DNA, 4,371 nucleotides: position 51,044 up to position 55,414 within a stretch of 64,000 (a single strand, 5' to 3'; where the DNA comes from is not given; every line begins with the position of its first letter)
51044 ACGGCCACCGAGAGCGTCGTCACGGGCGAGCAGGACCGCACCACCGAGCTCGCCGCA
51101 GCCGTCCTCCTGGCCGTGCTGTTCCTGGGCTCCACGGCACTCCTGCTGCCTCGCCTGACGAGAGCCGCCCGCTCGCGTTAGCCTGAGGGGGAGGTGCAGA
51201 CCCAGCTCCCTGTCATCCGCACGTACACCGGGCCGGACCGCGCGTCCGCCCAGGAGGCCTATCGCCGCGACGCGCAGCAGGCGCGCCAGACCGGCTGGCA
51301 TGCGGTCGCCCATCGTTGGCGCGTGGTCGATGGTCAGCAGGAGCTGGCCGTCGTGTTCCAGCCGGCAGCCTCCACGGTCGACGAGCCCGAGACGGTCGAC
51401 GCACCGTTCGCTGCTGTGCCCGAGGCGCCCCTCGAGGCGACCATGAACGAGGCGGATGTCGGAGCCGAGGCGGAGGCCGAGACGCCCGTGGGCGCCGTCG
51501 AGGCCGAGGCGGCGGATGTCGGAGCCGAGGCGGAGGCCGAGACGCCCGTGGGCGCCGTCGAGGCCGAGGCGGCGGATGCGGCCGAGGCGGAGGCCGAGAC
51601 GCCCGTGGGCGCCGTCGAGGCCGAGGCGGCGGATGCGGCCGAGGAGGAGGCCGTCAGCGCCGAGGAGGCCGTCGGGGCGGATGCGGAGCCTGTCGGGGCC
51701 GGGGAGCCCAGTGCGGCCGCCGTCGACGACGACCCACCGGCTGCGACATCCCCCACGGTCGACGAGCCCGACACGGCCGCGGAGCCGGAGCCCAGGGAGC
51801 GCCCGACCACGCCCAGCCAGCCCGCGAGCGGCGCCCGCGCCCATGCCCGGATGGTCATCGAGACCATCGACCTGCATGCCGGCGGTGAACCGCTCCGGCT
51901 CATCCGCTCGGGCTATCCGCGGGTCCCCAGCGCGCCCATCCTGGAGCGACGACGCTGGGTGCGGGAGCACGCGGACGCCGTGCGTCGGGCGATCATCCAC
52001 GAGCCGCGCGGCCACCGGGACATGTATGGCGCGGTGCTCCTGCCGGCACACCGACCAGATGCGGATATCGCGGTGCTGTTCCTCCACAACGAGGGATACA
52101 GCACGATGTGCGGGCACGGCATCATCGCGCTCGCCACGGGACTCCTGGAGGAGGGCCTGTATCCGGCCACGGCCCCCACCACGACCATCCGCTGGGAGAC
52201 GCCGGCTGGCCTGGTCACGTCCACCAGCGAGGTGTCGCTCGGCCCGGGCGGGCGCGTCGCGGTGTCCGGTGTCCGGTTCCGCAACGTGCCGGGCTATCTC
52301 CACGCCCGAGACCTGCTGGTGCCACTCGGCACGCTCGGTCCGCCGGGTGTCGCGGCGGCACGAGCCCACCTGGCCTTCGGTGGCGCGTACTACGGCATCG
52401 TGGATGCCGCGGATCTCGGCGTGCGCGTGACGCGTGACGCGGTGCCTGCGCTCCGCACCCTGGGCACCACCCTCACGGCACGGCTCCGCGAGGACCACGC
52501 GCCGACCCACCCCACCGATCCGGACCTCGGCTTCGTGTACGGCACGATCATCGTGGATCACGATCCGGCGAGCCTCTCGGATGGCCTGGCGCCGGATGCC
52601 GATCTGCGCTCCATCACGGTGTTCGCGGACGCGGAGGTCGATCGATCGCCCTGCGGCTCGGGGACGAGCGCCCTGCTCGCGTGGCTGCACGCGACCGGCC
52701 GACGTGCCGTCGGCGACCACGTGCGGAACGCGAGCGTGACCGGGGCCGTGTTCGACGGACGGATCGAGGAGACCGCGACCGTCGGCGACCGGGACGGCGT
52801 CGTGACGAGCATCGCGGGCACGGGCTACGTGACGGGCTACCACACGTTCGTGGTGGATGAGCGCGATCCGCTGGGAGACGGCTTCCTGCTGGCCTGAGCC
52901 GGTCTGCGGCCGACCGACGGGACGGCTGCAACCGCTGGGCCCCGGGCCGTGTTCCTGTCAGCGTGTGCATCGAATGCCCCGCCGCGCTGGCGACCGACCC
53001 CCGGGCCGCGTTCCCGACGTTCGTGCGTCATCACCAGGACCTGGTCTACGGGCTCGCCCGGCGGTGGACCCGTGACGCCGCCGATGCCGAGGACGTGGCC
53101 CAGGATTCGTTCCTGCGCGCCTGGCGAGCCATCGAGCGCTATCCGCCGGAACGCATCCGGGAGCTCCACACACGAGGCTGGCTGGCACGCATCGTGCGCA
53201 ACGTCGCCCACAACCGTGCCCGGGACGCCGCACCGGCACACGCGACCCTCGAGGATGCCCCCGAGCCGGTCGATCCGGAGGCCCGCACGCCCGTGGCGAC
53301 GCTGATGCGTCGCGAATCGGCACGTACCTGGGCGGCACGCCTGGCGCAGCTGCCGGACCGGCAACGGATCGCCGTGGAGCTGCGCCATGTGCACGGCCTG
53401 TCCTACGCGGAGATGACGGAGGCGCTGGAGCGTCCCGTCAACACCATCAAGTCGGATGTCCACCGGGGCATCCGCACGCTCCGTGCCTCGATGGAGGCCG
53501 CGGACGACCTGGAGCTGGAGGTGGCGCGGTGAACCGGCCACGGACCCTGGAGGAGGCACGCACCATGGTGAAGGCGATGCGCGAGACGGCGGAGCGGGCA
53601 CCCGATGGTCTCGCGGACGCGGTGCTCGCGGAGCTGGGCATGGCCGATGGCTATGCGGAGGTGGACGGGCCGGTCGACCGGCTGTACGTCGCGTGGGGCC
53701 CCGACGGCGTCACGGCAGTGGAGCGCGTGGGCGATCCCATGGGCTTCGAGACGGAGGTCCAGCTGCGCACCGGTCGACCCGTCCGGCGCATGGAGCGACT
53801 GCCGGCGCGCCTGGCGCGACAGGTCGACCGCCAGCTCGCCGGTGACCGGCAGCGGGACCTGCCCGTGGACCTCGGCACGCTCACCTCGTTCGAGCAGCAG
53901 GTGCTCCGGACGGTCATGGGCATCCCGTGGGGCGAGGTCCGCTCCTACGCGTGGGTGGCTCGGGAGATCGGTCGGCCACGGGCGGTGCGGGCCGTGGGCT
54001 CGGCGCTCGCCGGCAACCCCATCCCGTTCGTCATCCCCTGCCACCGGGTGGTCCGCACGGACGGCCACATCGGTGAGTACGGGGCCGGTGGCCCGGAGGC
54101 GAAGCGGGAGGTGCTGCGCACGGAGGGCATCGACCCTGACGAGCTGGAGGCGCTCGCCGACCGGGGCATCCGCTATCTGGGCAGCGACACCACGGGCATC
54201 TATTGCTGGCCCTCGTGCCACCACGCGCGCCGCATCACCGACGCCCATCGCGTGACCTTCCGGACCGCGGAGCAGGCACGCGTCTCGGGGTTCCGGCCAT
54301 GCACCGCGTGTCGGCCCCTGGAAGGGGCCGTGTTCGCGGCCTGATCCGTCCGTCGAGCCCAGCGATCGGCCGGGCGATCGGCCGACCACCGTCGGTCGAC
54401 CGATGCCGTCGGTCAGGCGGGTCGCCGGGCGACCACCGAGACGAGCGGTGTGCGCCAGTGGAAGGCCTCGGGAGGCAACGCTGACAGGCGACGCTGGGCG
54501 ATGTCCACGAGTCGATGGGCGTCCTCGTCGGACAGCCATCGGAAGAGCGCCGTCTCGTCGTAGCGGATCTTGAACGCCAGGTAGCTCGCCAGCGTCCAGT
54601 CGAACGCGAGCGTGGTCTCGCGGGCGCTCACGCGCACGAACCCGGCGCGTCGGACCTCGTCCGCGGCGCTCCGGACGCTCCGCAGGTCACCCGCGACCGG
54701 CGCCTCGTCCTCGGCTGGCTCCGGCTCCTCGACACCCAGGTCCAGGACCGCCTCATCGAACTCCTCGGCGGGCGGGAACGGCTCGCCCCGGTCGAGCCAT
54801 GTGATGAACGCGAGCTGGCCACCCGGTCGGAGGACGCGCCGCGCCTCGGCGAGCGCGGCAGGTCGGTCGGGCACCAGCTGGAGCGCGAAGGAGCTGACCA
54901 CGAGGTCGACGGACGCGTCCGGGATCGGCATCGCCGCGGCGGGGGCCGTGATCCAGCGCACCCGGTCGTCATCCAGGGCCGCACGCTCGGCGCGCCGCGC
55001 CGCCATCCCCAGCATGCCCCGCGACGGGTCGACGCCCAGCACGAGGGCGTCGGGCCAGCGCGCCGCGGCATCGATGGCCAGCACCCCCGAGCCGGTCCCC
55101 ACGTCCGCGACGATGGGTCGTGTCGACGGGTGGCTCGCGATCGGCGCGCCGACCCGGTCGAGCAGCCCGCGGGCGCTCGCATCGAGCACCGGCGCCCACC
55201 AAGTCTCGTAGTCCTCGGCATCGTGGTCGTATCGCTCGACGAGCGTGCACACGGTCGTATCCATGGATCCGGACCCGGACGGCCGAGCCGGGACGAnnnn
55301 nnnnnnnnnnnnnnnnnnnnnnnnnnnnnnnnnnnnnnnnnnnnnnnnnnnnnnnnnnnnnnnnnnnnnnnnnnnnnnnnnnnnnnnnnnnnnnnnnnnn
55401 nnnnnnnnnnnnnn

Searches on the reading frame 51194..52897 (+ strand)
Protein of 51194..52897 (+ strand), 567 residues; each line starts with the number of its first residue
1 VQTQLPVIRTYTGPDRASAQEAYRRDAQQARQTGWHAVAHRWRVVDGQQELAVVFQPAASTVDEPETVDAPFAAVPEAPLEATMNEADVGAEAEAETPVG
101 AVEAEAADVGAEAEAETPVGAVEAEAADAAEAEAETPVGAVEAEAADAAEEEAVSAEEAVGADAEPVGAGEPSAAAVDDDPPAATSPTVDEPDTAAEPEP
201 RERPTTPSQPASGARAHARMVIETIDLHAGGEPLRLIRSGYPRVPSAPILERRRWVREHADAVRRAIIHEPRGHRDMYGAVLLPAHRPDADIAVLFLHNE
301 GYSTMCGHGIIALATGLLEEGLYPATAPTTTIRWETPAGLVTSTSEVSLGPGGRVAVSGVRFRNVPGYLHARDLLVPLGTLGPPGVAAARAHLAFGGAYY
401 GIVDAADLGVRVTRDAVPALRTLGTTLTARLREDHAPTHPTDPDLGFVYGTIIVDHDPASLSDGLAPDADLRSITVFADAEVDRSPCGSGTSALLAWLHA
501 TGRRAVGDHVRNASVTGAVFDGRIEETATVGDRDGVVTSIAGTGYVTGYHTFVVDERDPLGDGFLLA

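Call 27: search_protein_families(library=pfam, proteins=[window:51194-52897:+], max_evalue=0.00001)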
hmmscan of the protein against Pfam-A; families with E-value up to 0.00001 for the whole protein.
window:51194-52897:+ (567 aa): 1 family
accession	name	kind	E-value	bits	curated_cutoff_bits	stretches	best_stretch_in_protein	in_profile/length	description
PF05544.16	Pro_racemase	-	3e-92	309.6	27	1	225-564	2-324/325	Proline racemase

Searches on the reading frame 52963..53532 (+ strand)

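Call 27: search_protein_families(library=pfam, proteins=[window:52963-53532:+], max_evalue=0.00001)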
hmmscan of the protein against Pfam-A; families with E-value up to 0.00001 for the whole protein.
window:52963-53532:+ (189 aa): 3 families
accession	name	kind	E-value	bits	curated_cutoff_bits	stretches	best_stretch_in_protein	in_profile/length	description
PF04542.20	Sigma70_r2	-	5.8e-19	68.1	24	1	20-89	1-68/71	Sigma-70 region 2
PF08281.18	Sigma70_r4_2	-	8.9e-13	48.1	25.7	1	125-173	6-54/54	Sigma-70, region 4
PF04545.22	Sigma70_r4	-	4.3e-08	33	24.1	1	127-175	2-50/50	Sigma-70, region 4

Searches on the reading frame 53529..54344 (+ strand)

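Call 27: search_protein_families(library=pfam, proteins=[window:53529-54344:+], max_evalue=0.00001)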
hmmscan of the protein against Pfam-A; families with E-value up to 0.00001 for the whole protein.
window:53529-54344:+ (271 aa): 2 families
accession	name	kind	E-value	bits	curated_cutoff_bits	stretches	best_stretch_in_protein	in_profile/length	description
PF01035.26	DNA_binding_1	-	6.4e-30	103.3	27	1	121-201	2-81/81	6-O-methylguanine DNA methyltransferase, DNA binding domain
PF02805.21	Ada_Zn_binding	-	7.9e-11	42.2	23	1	216-263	18-64/65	Metal binding domain of Ada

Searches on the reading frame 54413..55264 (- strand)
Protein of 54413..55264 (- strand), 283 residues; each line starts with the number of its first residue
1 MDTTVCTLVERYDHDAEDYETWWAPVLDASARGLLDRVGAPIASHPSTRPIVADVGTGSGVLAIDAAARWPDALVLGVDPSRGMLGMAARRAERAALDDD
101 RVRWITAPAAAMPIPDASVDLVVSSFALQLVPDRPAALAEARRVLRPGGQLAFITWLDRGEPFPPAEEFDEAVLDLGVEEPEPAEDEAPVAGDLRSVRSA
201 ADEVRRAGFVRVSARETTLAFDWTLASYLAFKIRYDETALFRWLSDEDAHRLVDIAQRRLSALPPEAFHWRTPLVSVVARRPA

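Call 29: search_protein_families(library=pfam, proteins=[window:54413-55264:-], max_evalue=0.001)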
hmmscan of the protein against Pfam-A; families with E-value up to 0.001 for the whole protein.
window:54413-55264:- (283 aa): 11 families
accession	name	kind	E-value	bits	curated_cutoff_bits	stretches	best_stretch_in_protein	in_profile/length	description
PF13649.12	Methyltransf_25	-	2.1e-22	80.1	27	1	52-149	1-97/97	Methyltransferase domain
PF08241.18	Methyltransf_11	-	4.7e-22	78.9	21.2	1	54-153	2-95/95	Methyltransferase domain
PF08242.18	Methyltransf_12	-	5e-15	56.5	30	1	54-151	2-98/98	Methyltransferase domain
PF01209.24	Ubie_methyltran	-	2.2e-14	53.8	20.1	1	52-154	51-152/233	ubiE/COQ5 methyltransferase family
PF13847.12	Methyltransf_31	-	3.3e-14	53.3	27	1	52-153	7-109/145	Methyltransferase domain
PF13489.12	Methyltransf_23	-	7.3e-11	42.5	27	1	46-160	20-123/164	Methyltransferase domain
PF24675.1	NpmA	-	3e-07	30.4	60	1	49-95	24-70/214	16S rRNA (adenine(1408)-N(1))-methyltransferase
PF05175.20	MTS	-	1e-05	25.7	23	1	49-155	32-140/170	Methyltransferase small domain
PF02390.23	Methyltransf_4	-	4.9e-05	23.3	24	0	49-95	2-48/173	Putative methyltransferase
PF06325.19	PrmA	-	0.0003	20.8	22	1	50-124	163-232/296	Ribosomal protein L11 methyltransferase (PrmA)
PF05148.21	Methyltransf_8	-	0.00038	20.8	27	0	109-179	113-179/219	Hypothetical methyltransferase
